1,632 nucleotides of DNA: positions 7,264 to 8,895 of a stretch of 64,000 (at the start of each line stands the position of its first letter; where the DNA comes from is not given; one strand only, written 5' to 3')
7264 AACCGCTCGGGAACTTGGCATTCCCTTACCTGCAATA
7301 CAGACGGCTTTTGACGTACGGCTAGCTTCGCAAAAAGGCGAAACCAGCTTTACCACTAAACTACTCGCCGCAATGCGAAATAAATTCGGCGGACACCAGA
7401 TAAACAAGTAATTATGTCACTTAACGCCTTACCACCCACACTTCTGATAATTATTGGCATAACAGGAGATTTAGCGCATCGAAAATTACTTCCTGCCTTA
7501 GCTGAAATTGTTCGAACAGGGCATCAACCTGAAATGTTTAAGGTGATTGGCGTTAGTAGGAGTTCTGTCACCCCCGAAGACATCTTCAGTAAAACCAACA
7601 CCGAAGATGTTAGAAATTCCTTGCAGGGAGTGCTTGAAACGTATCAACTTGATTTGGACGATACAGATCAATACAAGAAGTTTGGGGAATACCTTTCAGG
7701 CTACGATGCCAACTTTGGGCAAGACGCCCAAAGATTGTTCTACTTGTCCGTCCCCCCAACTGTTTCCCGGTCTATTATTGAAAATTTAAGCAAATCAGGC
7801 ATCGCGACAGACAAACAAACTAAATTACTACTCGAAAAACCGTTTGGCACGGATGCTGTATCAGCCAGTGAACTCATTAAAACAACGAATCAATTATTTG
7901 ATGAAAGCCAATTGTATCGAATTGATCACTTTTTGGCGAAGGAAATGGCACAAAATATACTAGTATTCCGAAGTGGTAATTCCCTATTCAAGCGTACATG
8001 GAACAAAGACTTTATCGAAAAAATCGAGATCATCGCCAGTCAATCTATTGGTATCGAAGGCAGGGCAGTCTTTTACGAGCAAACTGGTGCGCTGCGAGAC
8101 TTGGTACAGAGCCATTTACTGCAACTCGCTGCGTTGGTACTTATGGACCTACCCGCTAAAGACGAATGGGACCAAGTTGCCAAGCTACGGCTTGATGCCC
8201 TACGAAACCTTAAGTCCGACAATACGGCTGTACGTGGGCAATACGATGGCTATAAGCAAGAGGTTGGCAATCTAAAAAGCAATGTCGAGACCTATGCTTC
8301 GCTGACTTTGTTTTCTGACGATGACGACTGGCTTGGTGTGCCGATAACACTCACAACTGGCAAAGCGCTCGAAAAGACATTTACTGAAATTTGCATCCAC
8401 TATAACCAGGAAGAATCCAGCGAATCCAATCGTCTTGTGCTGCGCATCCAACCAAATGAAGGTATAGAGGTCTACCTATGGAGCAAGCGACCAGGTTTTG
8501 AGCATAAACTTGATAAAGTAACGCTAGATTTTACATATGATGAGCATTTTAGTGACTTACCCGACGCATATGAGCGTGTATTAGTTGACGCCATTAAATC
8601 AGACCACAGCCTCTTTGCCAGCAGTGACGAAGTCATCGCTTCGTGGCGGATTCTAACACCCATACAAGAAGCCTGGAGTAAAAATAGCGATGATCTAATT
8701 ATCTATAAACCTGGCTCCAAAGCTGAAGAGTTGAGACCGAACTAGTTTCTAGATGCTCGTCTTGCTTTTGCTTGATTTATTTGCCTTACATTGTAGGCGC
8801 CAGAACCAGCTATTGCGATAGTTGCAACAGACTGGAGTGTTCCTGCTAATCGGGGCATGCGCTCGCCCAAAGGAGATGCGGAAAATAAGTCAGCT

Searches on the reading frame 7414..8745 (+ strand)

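Call 87: search_protein_families(library=pfam, proteins=[window:7414-8745:+], max_evalue=0.001)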
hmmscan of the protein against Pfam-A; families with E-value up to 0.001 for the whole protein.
window:7414-8745:+ (443 aa): 2 families
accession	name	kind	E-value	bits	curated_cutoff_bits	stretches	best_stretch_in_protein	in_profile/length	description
PF02781.21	G6PD_C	-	4.7e-72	243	27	1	183-436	1-279/296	Glucose-6-phosphate dehydrogenase, C-terminal domain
PF00479.28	G6PD_N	-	9.9e-43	147.3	22.1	1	12-181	1-183/183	Glucose-6-phosphate dehydrogenase, NAD binding domain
